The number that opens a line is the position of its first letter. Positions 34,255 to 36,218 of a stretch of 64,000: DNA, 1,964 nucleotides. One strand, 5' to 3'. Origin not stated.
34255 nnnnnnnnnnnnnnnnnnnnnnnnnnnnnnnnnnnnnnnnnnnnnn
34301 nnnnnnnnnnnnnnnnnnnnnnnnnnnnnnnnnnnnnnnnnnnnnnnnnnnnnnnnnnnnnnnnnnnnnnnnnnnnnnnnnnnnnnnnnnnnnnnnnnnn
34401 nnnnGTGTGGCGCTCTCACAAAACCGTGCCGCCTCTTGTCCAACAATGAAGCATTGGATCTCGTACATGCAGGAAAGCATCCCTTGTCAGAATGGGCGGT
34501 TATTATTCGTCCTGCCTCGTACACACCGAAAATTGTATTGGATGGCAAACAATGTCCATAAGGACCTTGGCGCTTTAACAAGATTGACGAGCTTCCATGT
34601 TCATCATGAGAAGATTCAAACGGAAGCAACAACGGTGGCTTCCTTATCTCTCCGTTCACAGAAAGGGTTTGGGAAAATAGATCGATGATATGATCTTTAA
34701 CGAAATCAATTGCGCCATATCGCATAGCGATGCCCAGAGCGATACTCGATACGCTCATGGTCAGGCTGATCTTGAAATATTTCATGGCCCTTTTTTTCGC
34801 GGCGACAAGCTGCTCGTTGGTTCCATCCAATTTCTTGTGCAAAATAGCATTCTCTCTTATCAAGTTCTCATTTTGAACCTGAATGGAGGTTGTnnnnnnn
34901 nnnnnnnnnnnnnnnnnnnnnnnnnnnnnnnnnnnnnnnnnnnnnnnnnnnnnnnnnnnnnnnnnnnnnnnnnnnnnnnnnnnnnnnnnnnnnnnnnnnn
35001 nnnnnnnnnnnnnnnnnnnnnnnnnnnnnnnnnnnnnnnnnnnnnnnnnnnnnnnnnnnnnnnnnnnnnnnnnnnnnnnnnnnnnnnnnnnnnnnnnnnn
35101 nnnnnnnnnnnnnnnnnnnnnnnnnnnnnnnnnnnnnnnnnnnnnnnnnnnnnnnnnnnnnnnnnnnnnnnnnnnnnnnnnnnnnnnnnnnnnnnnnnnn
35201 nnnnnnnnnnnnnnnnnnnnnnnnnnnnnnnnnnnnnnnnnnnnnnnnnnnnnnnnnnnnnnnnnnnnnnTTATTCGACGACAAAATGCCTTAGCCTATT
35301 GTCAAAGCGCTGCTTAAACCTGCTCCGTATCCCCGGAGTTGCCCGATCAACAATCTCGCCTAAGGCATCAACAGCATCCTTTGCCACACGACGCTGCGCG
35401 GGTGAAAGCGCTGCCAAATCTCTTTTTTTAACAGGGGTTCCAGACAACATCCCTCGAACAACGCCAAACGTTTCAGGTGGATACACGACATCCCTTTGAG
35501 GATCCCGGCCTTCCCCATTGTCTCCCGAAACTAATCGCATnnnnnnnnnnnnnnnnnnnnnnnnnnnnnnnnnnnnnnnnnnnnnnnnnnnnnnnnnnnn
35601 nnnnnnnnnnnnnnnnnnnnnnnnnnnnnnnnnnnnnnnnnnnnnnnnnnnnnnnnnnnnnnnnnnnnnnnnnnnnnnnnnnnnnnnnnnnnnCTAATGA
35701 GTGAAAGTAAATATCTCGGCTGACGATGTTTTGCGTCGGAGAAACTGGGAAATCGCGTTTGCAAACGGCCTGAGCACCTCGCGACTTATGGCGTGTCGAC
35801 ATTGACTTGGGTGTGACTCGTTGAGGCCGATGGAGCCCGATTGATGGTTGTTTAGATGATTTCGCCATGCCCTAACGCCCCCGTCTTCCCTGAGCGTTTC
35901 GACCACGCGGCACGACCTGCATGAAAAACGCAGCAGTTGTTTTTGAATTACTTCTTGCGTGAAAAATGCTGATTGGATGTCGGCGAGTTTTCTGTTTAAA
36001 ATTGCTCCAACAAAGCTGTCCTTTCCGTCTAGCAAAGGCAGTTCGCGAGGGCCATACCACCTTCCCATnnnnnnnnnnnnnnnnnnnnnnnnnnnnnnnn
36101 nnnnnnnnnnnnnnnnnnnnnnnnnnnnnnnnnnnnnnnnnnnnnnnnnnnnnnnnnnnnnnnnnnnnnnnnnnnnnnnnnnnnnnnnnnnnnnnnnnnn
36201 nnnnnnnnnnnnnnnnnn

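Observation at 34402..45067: Two paralogous AT-rich gene modules inserted at different points of the ICE backbone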

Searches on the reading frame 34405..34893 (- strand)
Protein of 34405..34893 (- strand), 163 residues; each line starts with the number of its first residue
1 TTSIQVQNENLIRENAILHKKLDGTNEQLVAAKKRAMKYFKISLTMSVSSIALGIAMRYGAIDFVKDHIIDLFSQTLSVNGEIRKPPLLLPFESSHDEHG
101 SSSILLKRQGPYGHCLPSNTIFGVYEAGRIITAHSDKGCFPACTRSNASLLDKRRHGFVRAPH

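Call 27: find_related_loci(query=A3, collection=genome_contigs, flank=10000)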
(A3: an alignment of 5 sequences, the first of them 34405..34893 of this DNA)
Query A3 (163 aa) in genome_contigs; peptide patterns used: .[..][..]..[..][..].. (x = any residue, [..] = any of these).
27 stretches matched a pattern; 1 encode a relative of the query (tblastn E <= 1e-3); 1 distinct loci.
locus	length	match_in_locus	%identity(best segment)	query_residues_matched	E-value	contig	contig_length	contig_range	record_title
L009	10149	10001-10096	63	14-45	4e-9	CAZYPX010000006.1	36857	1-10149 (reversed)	MAG TPA_asm: uncultured Rhodospirillaceae bacterium isolate binchicken_co168_333 genome assembly, contig: NODE_1940_leng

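Call 32: search_protein_representatives(alignment_id=A3)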
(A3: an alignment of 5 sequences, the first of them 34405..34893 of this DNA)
Query: 5 sequences, 162 profile positions. Proteins with E-value up to 0.001 (for the whole library): 13; up to 1e-10: 7; up to 1e-30: 2. The best 13 are listed.
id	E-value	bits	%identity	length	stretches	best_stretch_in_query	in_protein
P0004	9.9e-63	227.2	-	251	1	1-162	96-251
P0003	2.3e-61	222.8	-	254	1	2-162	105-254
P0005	6.1e-30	120.6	-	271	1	12-155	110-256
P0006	3.0e-29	118.3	-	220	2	5-84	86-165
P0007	1.7e-21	93.2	-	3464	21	60-115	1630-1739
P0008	1.1e-19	87.3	-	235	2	3-92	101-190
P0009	5.8e-14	68.7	-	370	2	14-154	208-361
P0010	2.3e-08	50.5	-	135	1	9-45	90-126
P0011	5.4e-07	46.0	-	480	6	51-79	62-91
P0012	3.9e-05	40.0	-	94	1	1-34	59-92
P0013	1.9e-04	37.7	-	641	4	97-150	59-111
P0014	2.6e-04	37.2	-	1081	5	102-138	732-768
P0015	3.0e-04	37.1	-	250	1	79-151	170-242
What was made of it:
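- The distribution is patchy and very rare (call 32). Extreme rarity and patchiness (call 32). The motif, helix and C-domain are conserved in about eight independent proteins at profile E-values from 1e-14 to 1e-63 (call 32).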

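Call 35: search_protein_families(library=padloc, proteins=[P0009, P0005, P0015], max_evalue=1)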
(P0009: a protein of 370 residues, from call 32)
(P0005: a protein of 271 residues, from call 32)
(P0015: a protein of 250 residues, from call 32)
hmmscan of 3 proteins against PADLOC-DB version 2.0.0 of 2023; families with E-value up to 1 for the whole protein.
P0009 (370 aa): 10 families
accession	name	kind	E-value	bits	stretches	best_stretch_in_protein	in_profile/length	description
PDLC03857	LmuA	-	0.03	12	1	38-216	72-259/327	-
PDLC03859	LmuB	-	0.036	11.2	1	64-216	218-362/611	-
PDLC00580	JetC3|JetC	-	0.068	9.3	1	70-230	247-412/1068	DUF3584 domain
PDLC02663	DndD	-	0.094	9.5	1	55-229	327-499/675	DndD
PDLC00553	JetC2|JetC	-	0.14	8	1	72-229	821-974/1361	DUF3584 domain; MukB-like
PDLC00549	JetC2|JetC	-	0.27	6.8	1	98-229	899-1023/1404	DUF3584 domain; MukB-like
PDLC00518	JetC1|JetC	-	0.29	6.9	1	51-220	283-449/1112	DUF3584 domain; MukB-like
PDLC02668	DndD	-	0.31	7.9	1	49-224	307-484/659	DndD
PDLC00513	JetC1|JetC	-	0.32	6.9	1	55-231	299-478/1140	DUF3584 domain; MukB-like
PDLC00588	JetC3|JetC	-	0.45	6.1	1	94-230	439-576/1484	DUF3584 domain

P0005 (271 aa): 0 families

P0015 (250 aa): 0 families

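Call 36: search_protein_families(library=phrogs, proteins=[P0009, P0005, P0015], max_evalue=1)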
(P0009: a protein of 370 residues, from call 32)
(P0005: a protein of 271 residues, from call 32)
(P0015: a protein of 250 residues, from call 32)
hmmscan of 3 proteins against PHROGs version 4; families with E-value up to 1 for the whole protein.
P0009 (370 aa): 3 families
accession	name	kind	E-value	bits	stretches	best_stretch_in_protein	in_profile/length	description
phrog_1535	-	tail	0.0026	16.9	1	60-227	20-179/1152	tail length tape measure protein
phrog_27487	-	unknown function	0.18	12.8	1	118-181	89-152/159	-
phrog_12423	-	unknown function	0.74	10.7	1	138-200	58-119/130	-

P0005 (271 aa): 3 families
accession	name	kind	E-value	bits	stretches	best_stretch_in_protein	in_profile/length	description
phrog_5818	-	unknown function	0.21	13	1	94-150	13-74/98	-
phrog_34708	-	unknown function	0.29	12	1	71-136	47-112/126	-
phrog_24654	-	unknown function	0.4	11.8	1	85-127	39-81/85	-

P0015 (250 aa): 2 families
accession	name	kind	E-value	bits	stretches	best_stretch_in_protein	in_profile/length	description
phrog_22635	-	unknown function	0.064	14.4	1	4-43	53-92/106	-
phrog_9201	-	unknown function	0.27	12.4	1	116-138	23-45/55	-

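Call 37: search_protein_families(library=ncbifam, proteins=[P0009, P0005, P0015], max_evalue=1)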
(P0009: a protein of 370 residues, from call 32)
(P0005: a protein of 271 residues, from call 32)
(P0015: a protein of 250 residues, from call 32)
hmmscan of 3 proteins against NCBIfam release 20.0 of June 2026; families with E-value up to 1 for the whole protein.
P0009 (370 aa): 7 families
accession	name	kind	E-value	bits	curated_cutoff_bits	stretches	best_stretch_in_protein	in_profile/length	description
TIGR02169.1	SMC_prok_A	equivalog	0.0098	13.6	729.4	1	64-229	738-905/1165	chromosome segregation protein SMC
NF045780.1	TrlF_fam_ATP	equivalog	0.11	11.2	350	1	56-258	518-737/944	TrlF family AAA-like ATPase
NF050014.1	HpsJ_like_B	equivalog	0.13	12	260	1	128-253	116-244/254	hormogonium polysaccharide biosynthesis protein HpsJ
TIGR02168.1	SMC_prok_B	equivalog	0.18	9.5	567.35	1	58-227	673-944/1181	chromosome segregation protein SMC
NF002572.0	PRK02224.1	equivalog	0.34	9.1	1087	1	61-228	430-586/888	DNA double-strand break repair ATPase Rad50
NF041035.1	Rad50_Halo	equivalog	0.37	9.1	1000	1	51-227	402-571/883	DNA double-strand break repair ATPase Rad50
NF005423.0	PRK07003.1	equivalog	0.53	8.6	1260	1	46-320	383-648/831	DNA polymerase III subunit gamma/tau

P0005 (271 aa): 0 families

P0015 (250 aa): 0 families

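Call 40: find_encoding_contigs(protein=P0009, flank=10000, max_places=4)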
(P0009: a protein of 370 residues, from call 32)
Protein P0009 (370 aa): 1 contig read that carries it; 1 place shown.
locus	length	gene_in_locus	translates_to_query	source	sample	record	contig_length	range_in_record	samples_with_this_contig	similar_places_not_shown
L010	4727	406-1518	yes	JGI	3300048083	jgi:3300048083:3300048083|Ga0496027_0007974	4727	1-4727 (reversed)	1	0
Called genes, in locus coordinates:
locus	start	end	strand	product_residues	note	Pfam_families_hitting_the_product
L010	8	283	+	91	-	-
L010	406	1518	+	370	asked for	-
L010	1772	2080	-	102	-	-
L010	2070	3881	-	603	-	PF01326:PPDK_N, PF00391:PEP-utilizers, PF02896:PEP-utilizers_C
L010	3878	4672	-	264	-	PF01326:PPDK_N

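Call 41: find_encoding_contigs(protein=P0005, flank=10000, max_places=4)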
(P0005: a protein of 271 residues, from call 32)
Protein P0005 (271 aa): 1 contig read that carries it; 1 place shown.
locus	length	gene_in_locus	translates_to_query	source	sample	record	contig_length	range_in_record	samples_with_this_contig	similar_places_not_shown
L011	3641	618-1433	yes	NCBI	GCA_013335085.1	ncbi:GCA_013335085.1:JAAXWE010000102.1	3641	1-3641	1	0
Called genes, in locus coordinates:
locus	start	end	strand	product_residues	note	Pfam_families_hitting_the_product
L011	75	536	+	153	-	-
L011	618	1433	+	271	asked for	-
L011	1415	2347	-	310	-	PF01791:DeoC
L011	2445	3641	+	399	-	PF00817:IMS, PF11799:IMS_C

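Call 42: find_encoding_contigs(protein=P0006, flank=10000, max_places=3)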
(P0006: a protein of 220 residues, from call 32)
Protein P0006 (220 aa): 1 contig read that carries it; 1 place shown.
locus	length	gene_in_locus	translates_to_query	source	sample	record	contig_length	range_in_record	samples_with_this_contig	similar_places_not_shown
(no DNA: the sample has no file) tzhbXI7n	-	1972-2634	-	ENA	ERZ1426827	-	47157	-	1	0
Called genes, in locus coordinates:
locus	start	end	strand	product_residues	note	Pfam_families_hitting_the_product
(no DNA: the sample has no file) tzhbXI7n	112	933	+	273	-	PF01975:SurE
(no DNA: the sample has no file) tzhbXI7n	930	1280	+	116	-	PF07372:DUF1491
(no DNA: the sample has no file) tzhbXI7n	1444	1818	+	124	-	-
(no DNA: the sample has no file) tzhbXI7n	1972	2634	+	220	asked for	-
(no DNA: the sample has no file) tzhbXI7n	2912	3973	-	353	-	PF00534:Glycos_transf_1, PF13692:Glyco_trans_1_4, PF20706:GT4-conflict (weak)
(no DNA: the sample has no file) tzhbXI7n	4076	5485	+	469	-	PF00155:Aminotran_1_2, PF01041:DegT_DnrJ_EryC1, PF00266:Aminotran_5 (faint)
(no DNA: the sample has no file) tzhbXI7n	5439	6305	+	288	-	PF01061:ABC2_membrane (weak)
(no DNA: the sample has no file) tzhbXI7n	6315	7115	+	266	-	PF00005:ABC_tran, PF02463:SMC_N (faint), PF13304:AAA_21 (faint)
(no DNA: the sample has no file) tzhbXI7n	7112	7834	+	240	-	PF00483:NTP_transferase, PF12804:NTP_transf_3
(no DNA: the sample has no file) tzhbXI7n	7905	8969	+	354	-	PF00288:GHMP_kinases_N, PF08544:GHMP_kinases_C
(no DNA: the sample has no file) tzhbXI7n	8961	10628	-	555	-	-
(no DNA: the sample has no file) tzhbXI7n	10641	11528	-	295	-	PF01135:PCMT (weak)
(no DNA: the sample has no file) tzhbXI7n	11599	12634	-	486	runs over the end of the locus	PF00534:Glycos_transf_1, PF13692:Glyco_trans_1_4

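Call 43: find_encoding_contigs(protein=P0008, flank=10000, max_places=3)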
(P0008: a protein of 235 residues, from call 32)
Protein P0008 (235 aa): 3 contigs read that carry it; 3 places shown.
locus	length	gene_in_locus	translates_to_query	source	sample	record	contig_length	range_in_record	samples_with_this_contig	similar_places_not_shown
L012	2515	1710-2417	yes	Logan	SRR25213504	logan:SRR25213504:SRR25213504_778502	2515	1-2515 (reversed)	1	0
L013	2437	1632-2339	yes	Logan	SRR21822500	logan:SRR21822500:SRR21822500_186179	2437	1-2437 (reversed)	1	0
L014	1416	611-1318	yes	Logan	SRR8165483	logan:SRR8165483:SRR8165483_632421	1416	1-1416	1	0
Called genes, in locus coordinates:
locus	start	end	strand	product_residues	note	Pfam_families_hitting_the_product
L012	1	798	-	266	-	?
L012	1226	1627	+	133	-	-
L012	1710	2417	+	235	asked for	-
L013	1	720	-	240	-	?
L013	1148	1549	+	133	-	-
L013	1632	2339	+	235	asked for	-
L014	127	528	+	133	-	-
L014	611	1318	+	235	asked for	-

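Call 44: find_encoding_contigs(protein=P0015, flank=10000, max_places=3)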
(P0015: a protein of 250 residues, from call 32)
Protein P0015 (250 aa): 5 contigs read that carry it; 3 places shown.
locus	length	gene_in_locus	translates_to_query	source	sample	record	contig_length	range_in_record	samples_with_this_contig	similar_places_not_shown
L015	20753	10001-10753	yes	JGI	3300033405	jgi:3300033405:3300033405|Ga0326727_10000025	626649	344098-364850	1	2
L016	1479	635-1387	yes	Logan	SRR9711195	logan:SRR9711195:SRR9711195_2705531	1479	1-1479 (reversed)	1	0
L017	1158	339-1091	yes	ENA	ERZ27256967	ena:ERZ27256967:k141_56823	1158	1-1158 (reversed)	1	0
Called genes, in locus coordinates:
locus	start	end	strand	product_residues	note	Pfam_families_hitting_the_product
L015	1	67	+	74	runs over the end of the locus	-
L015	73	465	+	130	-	PF05164:ZapA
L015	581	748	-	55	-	-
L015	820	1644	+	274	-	PF01678:DAP_epimerase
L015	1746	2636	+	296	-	PF01370:Epimerase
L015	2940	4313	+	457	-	PF12844:HTH_19 (weak), PF13413:HTH_25, PF13464:RodZ_C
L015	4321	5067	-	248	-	PF01416:PseudoU_synth_1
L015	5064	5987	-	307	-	PF00551:Formyl_trans_N, PF02911:Formyl_trans_C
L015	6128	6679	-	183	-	PF01327:Pep_deformylase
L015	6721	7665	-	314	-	PF05368:NmrA, PF01073:3Beta_HSD (faint), PF01370:Epimerase, PF04321:RmlD_sub_bind, PF07993:NAD_binding_4 (faint), PF13460:NAD_binding_10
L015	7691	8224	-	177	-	PF12724:Flavodoxin_5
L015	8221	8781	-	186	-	-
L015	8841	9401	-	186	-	-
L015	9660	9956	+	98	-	-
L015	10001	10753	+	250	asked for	-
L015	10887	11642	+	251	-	PF01612:DNA_pol_A_exo1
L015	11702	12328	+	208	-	PF06835:LptC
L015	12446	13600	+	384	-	PF03968:LptD_N (weak)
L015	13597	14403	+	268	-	PF00005:ABC_tran, PF13304:AAA_21 (faint), PF12399:BCA_ABC_TP_C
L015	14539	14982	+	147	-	PF07475:Hpr_kinase_C, PF27840:ScmC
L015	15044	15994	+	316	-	PF03668:RapZ-like_N, PF22740:PapZ_C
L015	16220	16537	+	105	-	-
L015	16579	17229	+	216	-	-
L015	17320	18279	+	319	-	PF06574:FAD_syn, PF01687:Flavokinase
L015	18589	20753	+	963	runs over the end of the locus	PF00133:tRNA-synt_1, PF01406:tRNA-synt_1e (faint), PF09334:tRNA-synt_1g, PF08264:Anticodon_1, PF06827:zf-FPG_IleRS (weak)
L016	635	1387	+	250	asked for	-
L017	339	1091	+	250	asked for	-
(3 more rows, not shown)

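Call 47: find_related_loci(query=A3, collection=metagenome_contigs, flank=6000)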
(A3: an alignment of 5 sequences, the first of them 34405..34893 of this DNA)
Query A3 (163 aa) in metagenome_contigs; peptide patterns used: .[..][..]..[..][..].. (x = any residue, [..] = any of these).
46 stretches matched a pattern; 1 encode a relative of the query (tblastn E <= 1e-3); 1 distinct loci.
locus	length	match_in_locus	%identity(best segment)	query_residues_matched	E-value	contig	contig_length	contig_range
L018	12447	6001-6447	41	3-163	8e-36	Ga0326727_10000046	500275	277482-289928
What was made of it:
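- Tried and rejected: Scans of the GTDB representatives and the JGI metagenomes each yielded one locus (calls 27, 47).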

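Call 78: find_related_loci(query=A3, collection=viral_contigs, flank=6000)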
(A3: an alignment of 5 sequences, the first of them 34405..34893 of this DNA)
Query A3 (163 aa) in viral_contigs; peptide patterns used: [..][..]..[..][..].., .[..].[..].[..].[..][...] (x = any residue, [..] = any of these).
75 stretches matched a pattern, but none encodes a relative of the query by tblastn (E <= 1e-3).
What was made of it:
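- Closest known: Membrane-acting abortive-infection or superinfection-exclusion proteins. Different: No phage association: no relative was found in IMG/VR (call 78).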

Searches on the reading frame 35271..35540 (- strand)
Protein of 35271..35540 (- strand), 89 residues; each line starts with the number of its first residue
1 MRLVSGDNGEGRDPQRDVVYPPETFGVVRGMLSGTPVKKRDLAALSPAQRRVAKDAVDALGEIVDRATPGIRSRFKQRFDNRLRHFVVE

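Call 6: search_protein_families(library=pfam, proteins=[window:35271-35540:-], max_evalue=0.1)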
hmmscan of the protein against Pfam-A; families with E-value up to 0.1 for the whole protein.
window:35271-35540:- (89 aa): 0 families

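Call 35: search_protein_families(library=padloc, proteins=[window:35271-35540:-], max_evalue=1)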
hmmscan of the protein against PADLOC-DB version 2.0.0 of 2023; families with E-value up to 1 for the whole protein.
window:35271-35540:- (89 aa): 0 families

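Call 36: search_protein_families(library=phrogs, proteins=[window:35271-35540:-], max_evalue=1)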
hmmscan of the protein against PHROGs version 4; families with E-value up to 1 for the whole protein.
window:35271-35540:- (89 aa): 0 families

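Call 37: search_protein_families(library=ncbifam, proteins=[window:35271-35540:-], max_evalue=1)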
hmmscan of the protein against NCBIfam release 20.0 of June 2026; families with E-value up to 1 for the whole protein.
window:35271-35540:- (89 aa): 0 families

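Call 63: search_solved_structures(query=A6, max_evalue=1)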
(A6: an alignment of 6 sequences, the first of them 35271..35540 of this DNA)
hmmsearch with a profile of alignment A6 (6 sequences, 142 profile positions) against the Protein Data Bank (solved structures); distinct sequences matched with E-value up to 1: 26.
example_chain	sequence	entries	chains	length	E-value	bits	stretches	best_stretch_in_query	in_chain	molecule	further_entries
4f50_A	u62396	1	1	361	0.098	16.3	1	64-133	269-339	DNA polymerase IV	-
4f4w_A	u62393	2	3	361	0.11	16.2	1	64-133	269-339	DNA polymerase IV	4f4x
4qw8_A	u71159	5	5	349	0.36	14.5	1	64-132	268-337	DNA polymerase IV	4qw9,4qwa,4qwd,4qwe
1jx4_A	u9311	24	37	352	0.37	14.5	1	64-133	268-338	DNA polymerase IV (family Y) | DNA polymerase IV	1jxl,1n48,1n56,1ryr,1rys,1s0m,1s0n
2bq3_A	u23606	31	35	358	0.39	14.4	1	64-133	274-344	DNA POLYMERASE IV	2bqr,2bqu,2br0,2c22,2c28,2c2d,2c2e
2w9b_A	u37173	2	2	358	0.39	14.4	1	64-133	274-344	DNA POLYMERASE IV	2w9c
4gc7_A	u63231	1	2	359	0.39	14.4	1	64-133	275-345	DNA polymerase IV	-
6l84_A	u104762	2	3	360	0.4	14.4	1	64-133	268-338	DNA polymerase IV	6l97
3qz7_A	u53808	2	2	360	0.4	14.4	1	64-133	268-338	DNA polymerase IV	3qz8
2asd_A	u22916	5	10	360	0.4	14.4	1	64-133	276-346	DNA polymerase IV | Dpo4 polymerase IV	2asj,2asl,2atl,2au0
2rdi_A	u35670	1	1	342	0.4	14.3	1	64-132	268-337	DNA polymerase IV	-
2imw_P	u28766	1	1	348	0.42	14.3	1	64-133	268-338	DNA polymerase IV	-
4qwc_A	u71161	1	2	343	0.42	14.3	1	64-132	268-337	DNA polymerase IV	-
4tqr_A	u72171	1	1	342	0.43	14.3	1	64-132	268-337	DNA polymerase IV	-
3pr4_A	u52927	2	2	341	0.47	14.1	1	64-132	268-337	DNA polymerase IV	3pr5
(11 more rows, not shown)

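Call 96: search_protein_families(library=pfam, alignment_id=A5, max_evalue=5)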
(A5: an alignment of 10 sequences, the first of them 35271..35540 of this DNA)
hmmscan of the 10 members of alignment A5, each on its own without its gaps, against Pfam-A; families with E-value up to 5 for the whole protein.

A. member 1, window:35271-35540:- (89 aa): 0 families

B. families by the number of members that match (of 10 scanned): 1 family
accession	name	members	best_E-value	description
PF25225.1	DUF7843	1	0.057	Domain of unknown function (DUF7843)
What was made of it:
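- On Type II toxin-antitoxin systems: A Pfam scan of 10 A-type proteins gave no relevant hit (call 96).
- On ECF sigma / anti-sigma pair: The A proteins are 82-153 aa and have no sigma domains (calls 6, 96).
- Neither A nor B matches any antitoxin or toxin family (calls 6, 35, 37, 96).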

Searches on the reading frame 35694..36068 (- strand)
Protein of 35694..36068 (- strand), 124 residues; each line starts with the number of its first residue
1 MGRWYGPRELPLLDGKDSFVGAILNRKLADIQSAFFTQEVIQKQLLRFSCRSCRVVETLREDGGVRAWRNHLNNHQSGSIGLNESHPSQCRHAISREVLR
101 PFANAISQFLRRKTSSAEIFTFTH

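Call 6: search_protein_families(library=pfam, proteins=[window:35694-36068:-], max_evalue=0.1)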
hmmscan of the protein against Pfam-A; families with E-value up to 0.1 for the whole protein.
window:35694-36068:- (124 aa): 1 family
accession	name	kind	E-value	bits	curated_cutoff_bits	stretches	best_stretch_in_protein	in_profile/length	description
PF09779.14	Ima1_N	-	0.092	14.1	28.9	0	39-77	11-49/132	Ima1 N-terminal domain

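Call 35: search_protein_families(library=padloc, proteins=[window:35694-36068:-], max_evalue=1)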
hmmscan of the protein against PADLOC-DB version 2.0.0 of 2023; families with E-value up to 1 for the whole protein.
window:35694-36068:- (124 aa): 0 families

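Call 36: search_protein_families(library=phrogs, proteins=[window:35694-36068:-], max_evalue=1)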
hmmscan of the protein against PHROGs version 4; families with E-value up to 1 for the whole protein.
window:35694-36068:- (124 aa): 0 families

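Call 37: search_protein_families(library=ncbifam, proteins=[window:35694-36068:-], max_evalue=1)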
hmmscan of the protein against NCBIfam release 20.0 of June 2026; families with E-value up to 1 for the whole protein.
window:35694-36068:- (124 aa): 0 families

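Call 86: list_cluster_members(proteins=[window:35694-36068:-, window:35271-35540:-, window:44365-44694:-, window:43197-44261:-, window:43197-44285:-, window:44867-45067:-, window:44745-45008:-, window:44963-45406:+])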
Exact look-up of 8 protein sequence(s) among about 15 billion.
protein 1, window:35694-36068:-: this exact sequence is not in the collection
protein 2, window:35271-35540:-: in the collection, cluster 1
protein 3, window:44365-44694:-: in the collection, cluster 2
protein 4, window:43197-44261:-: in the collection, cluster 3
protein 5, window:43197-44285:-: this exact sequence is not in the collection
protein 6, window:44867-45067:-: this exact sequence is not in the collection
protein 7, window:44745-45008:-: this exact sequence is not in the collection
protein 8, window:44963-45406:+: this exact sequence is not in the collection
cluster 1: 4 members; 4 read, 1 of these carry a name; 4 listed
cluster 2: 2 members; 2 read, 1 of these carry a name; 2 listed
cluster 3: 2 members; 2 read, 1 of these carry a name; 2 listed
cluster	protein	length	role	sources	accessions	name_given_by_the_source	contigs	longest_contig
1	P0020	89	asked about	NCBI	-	-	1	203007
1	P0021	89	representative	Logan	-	-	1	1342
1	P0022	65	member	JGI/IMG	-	hypothetical protein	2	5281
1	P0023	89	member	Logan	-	-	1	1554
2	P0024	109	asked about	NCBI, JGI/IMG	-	hypothetical protein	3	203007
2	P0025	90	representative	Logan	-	-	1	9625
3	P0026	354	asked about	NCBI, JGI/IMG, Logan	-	hypothetical protein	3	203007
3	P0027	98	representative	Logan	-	-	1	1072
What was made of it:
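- Checked: ORFs 35694-36068, 44745-45008 and 44867-45067 are not called in public annotation (call 86), and 44963-45067 overlaps the start of the backbone RHH gene.
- They are called in public annotations (call 86).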
